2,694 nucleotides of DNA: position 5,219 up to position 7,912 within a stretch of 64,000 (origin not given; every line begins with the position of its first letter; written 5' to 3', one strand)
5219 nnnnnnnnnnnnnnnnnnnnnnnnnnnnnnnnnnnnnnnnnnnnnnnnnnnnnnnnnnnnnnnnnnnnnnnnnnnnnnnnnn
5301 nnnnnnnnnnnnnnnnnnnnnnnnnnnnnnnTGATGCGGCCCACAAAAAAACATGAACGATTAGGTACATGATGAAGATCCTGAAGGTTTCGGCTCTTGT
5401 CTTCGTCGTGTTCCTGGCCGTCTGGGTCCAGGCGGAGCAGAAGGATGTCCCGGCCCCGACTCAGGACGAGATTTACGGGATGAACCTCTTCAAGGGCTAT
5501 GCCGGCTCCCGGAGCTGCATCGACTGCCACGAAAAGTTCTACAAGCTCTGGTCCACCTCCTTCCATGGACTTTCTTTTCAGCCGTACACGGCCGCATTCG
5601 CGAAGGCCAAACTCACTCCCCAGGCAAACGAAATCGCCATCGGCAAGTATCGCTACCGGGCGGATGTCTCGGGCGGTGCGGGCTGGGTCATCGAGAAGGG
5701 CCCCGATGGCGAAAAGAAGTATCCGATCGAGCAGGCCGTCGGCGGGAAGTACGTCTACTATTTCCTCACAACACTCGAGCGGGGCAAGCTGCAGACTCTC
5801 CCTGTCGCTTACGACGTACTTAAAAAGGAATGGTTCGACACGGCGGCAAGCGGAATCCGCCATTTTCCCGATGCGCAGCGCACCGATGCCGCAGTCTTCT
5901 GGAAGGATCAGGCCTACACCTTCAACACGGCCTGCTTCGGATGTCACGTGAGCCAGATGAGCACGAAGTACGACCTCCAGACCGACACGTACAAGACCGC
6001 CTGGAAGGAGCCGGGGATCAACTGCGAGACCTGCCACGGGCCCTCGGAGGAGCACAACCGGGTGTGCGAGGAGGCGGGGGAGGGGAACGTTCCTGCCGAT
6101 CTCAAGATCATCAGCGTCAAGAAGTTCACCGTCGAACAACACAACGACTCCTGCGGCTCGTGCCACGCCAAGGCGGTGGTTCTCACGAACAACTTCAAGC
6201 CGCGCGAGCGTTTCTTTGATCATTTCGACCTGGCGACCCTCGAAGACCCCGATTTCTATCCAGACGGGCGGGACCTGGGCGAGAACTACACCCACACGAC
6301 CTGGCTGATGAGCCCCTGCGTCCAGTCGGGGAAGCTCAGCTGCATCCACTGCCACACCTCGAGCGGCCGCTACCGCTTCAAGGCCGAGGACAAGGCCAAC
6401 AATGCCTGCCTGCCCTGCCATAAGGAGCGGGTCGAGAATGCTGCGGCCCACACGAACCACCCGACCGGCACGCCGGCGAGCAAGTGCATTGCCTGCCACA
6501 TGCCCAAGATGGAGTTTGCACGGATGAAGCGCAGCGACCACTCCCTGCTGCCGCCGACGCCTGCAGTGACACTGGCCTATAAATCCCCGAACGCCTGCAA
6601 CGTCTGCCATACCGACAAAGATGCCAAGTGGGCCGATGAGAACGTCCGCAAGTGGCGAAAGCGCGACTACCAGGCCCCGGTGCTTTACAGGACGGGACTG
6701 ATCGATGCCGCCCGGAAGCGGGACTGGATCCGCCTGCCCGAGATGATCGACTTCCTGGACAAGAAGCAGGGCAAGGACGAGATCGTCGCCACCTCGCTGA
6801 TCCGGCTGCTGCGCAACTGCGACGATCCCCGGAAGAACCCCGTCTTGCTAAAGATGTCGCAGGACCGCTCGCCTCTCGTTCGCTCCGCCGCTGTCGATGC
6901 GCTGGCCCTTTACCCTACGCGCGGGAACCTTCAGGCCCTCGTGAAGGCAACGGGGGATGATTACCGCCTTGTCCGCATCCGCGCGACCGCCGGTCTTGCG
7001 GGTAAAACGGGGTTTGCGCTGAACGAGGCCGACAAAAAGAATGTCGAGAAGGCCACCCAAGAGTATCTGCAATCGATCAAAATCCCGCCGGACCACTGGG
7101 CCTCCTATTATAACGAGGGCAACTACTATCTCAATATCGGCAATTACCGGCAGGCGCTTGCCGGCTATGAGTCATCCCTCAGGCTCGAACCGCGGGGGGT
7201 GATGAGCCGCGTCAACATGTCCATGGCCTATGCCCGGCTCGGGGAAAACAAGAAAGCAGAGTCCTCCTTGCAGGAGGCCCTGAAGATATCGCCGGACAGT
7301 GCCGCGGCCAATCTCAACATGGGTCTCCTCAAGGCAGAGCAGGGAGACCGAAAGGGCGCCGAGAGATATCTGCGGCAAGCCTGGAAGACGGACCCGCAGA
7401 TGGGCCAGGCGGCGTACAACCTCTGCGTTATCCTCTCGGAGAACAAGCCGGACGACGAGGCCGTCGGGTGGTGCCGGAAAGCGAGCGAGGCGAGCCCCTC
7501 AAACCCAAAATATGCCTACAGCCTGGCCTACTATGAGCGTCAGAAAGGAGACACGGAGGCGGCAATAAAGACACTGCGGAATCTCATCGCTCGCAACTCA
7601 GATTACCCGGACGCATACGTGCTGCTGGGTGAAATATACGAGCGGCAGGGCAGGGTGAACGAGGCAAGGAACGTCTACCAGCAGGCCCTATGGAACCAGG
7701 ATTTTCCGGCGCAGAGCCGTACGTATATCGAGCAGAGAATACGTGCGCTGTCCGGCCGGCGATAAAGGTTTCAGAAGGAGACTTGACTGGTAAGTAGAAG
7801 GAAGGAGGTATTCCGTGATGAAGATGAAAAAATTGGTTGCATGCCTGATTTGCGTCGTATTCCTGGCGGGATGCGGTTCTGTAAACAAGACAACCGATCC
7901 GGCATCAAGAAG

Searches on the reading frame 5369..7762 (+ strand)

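Call 47: search_protein_families(library=pfam, proteins=[window:5369-7762:+], max_evalue=0.00001)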
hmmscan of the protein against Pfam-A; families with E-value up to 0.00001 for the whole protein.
window:5369-7762:+ (798 aa): 23 families
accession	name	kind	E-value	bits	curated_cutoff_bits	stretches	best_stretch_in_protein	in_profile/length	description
PF13432.12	TPR_16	-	2.6e-24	85.7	32.7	2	717-777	1-59/65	Tetratricopeptide repeat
PF14559.12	TPR_19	-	7e-21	74.8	25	2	725-773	3-51/68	Tetratricopeptide repeat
PF07719.23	TPR_2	-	2.3e-19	68.3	27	0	747-774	1-28/34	Tetratricopeptide repeat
PF13181.12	TPR_8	-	1.3e-18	66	25.7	0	748-774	2-28/34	Tetratricopeptide repeat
PF13431.12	TPR_17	-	8.3e-18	63.6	24.4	0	566-597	2-33/34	Tetratricopeptide repeat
PF13414.12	TPR_11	-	2.2e-17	62.9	26.8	1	724-761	5-42/42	TPR repeat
PF13428.12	TPR_14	-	9.7e-16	57.2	23.5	0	716-756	4-44/44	Tetratricopeptide repeat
PF13424.12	TPR_12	-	2.7e-14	53.5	30.1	0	615-671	7-71/77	Tetratricopeptide repeat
PF00515.34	TPR_1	-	2.6e-13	49.6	27.8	0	579-608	3-32/34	Tetratricopeptide repeat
PF13176.12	TPR_7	-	1.1e-11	44.2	27.9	0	749-774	1-26/36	Tetratricopeptide repeat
PF13174.12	TPR_6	-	2.7e-11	43.8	26.3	0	748-775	1-28/33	Tetratricopeptide repeat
PF12895.13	ANAPC3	-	3.4e-11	43.7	27.2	1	696-772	6-81/82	Anaphase-promoting complex, cyclosome, subunit 3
PF13371.12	TPR_9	-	2.4e-10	40.7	35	0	587-647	5-65/73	Tetratricopeptide repeat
PF24575.1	TPR_Slam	-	3.5e-09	37.5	35.2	0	643-698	45-100/104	Surface lipoprotein assembly modifier, N-terminal TPR repeats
PF13646.12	HEAT_2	-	8.1e-09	36.1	27.7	1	468-544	11-88/88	HEAT repeats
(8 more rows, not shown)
